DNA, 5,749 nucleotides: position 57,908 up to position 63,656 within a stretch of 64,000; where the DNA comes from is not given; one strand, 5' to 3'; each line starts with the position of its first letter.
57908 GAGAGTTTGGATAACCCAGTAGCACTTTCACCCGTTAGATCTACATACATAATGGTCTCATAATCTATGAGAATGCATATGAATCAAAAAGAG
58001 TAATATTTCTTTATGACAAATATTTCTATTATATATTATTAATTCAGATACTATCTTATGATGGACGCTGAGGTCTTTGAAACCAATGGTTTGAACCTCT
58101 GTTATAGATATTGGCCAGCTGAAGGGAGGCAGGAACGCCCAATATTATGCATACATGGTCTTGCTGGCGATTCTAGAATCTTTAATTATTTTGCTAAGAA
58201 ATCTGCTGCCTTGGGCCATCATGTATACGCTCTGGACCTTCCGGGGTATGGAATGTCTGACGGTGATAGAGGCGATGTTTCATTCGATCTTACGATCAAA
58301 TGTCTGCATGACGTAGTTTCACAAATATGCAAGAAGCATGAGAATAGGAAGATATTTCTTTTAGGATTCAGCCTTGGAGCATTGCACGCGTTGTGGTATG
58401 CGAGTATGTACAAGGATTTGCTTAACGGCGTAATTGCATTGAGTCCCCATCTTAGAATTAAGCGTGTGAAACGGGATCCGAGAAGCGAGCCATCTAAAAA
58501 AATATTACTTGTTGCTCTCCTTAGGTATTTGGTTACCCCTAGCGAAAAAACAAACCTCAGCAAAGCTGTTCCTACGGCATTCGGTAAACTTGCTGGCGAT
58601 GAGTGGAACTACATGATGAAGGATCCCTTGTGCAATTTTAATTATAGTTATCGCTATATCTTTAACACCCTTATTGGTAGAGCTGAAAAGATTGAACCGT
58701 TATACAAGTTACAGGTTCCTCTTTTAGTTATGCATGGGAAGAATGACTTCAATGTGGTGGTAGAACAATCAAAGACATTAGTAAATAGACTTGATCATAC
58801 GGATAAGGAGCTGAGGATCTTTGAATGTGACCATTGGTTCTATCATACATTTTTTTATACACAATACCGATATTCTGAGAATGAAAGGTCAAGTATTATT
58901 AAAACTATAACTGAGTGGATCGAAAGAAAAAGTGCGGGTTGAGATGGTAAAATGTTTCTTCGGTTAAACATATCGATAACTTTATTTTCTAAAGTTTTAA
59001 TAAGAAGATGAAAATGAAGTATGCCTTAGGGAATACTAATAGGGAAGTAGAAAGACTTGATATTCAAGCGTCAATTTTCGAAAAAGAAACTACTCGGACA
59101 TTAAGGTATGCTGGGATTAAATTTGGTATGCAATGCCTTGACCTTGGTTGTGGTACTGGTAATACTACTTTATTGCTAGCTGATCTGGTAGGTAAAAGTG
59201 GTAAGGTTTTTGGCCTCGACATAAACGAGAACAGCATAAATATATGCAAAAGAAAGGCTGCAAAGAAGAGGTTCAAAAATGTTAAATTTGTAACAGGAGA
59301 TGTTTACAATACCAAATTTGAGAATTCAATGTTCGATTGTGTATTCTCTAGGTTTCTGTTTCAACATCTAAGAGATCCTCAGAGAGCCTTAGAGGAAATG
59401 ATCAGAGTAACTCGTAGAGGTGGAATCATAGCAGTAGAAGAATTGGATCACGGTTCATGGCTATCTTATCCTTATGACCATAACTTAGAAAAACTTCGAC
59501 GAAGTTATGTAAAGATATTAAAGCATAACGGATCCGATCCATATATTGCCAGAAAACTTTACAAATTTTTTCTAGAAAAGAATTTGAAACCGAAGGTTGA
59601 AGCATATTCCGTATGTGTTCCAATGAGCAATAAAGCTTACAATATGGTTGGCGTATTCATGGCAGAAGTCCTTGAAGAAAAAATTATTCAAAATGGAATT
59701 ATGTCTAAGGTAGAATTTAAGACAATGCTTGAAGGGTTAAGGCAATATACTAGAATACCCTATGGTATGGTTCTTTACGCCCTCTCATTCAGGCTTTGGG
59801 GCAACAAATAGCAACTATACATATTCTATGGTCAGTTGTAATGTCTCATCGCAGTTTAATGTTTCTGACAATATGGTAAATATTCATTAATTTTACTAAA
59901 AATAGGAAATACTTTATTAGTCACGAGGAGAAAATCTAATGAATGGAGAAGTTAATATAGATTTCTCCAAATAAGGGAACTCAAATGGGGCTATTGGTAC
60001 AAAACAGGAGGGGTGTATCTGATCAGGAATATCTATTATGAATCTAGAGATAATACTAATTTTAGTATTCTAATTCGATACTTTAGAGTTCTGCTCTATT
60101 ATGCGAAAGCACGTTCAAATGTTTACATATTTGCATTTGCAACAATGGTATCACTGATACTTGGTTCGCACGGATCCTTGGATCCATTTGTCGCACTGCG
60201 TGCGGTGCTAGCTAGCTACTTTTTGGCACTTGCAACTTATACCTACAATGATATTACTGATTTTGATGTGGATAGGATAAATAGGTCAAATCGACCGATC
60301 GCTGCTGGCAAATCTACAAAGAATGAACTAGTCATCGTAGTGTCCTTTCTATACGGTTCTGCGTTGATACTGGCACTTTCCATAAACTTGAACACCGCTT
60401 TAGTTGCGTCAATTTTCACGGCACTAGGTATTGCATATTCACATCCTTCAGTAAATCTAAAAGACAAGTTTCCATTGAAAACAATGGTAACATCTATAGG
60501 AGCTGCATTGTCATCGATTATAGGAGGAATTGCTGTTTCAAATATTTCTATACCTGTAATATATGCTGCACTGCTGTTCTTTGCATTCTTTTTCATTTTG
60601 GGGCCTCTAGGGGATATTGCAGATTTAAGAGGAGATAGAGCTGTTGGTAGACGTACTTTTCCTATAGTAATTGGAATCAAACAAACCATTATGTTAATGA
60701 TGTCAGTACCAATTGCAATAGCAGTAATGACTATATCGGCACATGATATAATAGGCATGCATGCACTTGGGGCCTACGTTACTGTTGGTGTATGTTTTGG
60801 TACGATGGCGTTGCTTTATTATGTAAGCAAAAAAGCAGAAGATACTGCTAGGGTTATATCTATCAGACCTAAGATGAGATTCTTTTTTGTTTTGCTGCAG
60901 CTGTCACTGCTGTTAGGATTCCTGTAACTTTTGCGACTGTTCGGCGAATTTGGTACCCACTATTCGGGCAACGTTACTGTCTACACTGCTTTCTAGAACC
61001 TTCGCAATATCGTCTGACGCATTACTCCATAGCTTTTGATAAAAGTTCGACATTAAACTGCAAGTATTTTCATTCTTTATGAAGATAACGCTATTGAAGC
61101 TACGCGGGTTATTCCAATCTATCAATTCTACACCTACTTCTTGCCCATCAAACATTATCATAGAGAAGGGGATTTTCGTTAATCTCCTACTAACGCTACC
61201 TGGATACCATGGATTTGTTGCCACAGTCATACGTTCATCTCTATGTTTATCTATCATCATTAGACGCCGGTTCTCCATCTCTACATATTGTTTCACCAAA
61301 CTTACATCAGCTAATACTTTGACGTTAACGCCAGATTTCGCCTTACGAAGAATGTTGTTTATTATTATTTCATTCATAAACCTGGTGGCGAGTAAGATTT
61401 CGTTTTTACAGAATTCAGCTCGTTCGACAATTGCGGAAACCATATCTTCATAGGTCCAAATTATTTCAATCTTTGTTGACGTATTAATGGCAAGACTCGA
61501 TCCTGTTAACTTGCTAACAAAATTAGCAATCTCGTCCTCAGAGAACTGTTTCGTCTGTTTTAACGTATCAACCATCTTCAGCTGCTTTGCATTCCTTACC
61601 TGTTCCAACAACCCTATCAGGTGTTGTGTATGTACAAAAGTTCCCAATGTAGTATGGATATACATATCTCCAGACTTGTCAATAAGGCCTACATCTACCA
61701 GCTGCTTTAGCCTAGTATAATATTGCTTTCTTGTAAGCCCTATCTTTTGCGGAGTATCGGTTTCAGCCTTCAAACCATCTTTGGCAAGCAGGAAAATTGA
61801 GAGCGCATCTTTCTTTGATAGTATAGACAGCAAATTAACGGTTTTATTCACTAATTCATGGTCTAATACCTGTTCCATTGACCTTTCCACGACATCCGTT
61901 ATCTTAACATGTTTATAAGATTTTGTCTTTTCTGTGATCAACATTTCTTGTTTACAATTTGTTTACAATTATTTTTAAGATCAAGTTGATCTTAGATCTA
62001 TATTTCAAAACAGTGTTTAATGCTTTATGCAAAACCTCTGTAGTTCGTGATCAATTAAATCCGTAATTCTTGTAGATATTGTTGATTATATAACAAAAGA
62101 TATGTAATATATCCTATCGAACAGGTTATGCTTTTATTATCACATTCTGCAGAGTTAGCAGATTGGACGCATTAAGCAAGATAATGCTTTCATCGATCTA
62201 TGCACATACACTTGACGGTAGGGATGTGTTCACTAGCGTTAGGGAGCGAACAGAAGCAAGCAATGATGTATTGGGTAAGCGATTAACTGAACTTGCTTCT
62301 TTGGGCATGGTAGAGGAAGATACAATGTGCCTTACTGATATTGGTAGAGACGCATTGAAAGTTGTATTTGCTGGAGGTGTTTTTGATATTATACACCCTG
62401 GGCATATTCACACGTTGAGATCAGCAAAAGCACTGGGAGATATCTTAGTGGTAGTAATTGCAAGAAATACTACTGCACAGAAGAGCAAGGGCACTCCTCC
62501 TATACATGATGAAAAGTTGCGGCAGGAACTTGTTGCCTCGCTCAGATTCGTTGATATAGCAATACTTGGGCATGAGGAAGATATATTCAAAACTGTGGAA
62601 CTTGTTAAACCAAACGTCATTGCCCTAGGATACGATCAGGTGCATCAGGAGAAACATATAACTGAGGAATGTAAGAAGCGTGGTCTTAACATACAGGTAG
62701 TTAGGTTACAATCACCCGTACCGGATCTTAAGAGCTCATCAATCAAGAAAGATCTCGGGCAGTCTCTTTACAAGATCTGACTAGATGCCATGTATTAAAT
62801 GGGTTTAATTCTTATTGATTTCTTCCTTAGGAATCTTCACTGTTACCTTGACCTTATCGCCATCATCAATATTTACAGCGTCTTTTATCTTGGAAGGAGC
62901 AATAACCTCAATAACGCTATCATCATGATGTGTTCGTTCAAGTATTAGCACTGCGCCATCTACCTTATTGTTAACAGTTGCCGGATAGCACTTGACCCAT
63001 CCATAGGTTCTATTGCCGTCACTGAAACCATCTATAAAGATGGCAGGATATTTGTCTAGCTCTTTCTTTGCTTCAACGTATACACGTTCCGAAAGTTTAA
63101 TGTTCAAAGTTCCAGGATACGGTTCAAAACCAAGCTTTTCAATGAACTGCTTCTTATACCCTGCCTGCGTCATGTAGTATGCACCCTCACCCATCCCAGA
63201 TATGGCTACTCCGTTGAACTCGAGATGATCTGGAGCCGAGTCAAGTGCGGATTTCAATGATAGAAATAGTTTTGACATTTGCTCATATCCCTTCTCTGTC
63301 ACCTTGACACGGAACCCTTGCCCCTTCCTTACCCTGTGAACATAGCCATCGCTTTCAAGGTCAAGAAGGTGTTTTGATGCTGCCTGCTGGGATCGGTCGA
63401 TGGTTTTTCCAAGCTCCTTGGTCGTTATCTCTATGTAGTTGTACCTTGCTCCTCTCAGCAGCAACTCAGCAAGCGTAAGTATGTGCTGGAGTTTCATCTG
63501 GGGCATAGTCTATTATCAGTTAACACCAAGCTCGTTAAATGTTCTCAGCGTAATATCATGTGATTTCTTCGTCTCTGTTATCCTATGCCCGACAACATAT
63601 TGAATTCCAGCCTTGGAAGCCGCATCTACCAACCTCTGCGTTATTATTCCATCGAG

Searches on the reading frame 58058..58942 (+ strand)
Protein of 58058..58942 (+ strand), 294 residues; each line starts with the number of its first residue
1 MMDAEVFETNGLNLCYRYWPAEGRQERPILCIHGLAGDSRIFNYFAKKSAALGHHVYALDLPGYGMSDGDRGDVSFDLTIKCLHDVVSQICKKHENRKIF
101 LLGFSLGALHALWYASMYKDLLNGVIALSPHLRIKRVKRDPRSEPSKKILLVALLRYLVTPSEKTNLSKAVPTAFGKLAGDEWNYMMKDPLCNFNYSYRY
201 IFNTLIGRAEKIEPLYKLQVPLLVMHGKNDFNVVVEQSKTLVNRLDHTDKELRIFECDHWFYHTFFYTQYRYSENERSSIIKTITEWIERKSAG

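Call 81: search_protein_families(library=pfam, proteins=[window:58058-58942:+], max_evalue=0.0001)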
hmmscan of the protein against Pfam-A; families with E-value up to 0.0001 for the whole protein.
window:58058-58942:+ (294 aa): 6 families
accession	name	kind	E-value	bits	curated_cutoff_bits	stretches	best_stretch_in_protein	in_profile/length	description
PF12146.15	Hydrolase_4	-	1.8e-32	113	27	1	29-256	7-228/239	Serine aminopeptidase, S33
PF00561.26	Abhydrolase_1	-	7.6e-22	78.6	25.8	1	28-263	2-242/245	alpha/beta hydrolase fold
PF12697.13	Abhydrolase_6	-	4.5e-14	54.1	26.3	1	29-262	1-207/217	Alpha/beta hydrolase family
PF00326.27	Peptidase_S9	-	2e-09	37.7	22.6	1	210-262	133-186/213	Prolyl oligopeptidase family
PF03959.19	FSH1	-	3.7e-07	30.5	21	0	79-259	88-199/211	Serine hydrolase (FSH1)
PF02230.22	Abhydrolase_2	-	7.4e-05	23.1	23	0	79-135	86-143/217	Phospholipase/Carboxylesterase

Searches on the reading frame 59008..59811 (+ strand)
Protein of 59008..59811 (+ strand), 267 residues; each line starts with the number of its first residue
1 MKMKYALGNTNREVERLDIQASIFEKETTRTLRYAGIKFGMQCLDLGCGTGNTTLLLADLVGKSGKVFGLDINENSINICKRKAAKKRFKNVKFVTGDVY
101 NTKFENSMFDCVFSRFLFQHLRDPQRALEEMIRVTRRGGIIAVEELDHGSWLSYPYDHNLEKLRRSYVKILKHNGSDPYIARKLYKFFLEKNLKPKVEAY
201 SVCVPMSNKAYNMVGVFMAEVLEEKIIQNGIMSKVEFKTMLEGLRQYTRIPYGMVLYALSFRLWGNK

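Call 81: search_protein_families(library=pfam, proteins=[window:59008-59811:+], max_evalue=0.0001)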
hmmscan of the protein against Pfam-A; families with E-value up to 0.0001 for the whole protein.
window:59008-59811:+ (267 aa): 14 families
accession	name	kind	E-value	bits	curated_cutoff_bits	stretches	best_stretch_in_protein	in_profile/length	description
PF13847.12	Methyltransf_31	-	1e-29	103.5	27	1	40-167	4-129/145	Methyltransferase domain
PF08241.18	Methyltransf_11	-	1.2e-24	87.2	21.2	1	44-142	1-94/95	Methyltransferase domain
PF13649.12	Methyltransf_25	-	3e-24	86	27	1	44-139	2-97/97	Methyltransferase domain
PF01209.24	Ubie_methyltran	-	6.1e-22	78.5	20.1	1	30-149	38-157/233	ubiE/COQ5 methyltransferase family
PF08242.18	Methyltransf_12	-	2.2e-17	64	30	1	44-141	1-98/98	Methyltransferase domain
PF13489.12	Methyltransf_23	-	4.5e-13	49.7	27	1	34-158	16-124/164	Methyltransferase domain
PF01135.25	PCMT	-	1.7e-09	38.2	20.3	1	30-113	64-147/210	Protein-L-isoaspartate(D-aspartate) O-methyltransferase (PCMT)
PF07021.18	MetW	-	1.7e-09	38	21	1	37-144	11-110/193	Methionine biosynthesis protein MetW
PF05175.20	MTS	-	3.5e-08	33.7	23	1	40-115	32-105/170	Methyltransferase small domain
PF03848.20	TehB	-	8.9e-08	32.2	20.4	1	42-167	33-160/193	Tellurite resistance protein TehB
PF01728.25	FtsJ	-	7.5e-07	29.7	24.1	1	37-108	19-84/181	FtsJ-like methyltransferase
PF02390.23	Methyltransf_4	-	1.7e-05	24.8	24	1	42-108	4-68/173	Putative methyltransferase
PF02353.26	CMAS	-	3e-05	23.9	27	1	28-142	51-163/273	Mycolic acid cyclopropane synthetase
PF13679.12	Methyltransf_32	-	5.6e-05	23.6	27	0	42-104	28-94/143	Methyltransferase domain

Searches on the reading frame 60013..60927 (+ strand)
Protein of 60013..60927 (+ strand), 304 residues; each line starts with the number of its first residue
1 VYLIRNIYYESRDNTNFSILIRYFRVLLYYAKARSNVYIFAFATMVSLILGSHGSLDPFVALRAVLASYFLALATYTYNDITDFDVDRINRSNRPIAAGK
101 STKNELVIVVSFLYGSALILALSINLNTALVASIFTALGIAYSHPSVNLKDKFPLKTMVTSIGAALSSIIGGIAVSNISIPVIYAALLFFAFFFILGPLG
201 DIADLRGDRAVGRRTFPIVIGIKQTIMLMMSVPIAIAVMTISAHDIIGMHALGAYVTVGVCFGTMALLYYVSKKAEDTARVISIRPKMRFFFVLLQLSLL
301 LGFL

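Call 81: search_protein_families(library=pfam, proteins=[window:60013-60927:+], max_evalue=0.0001)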
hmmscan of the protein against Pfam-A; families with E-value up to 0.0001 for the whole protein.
window:60013-60927:+ (304 aa): 1 family
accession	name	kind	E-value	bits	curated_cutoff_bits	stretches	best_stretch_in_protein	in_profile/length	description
PF01040.23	UbiA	-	1.4e-35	123.2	34.2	1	42-277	3-240/250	UbiA prenyltransferase family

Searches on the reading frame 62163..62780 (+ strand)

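Call 81: search_protein_families(library=pfam, proteins=[window:62163-62780:+], max_evalue=0.0001)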
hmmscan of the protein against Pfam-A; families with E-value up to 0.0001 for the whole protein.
window:62163-62780:+ (205 aa): 1 family
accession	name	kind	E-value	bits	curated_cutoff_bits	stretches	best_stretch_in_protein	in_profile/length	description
PF01467.32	CTP_transf_like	-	1.9e-17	64.1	21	1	69-196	1-132/133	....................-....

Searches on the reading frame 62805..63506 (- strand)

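Call 81: search_protein_families(library=pfam, proteins=[window:62805-63506:-], max_evalue=0.0001)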
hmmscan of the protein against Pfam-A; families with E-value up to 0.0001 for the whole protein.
window:62805-63506:- (233 aa): 1 family
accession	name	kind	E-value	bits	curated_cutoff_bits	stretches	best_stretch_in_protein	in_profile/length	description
PF01982.22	CTP-dep_RFKase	-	1.2e-44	151.6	25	1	102-223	2-121/121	Domain of unknown function DUF120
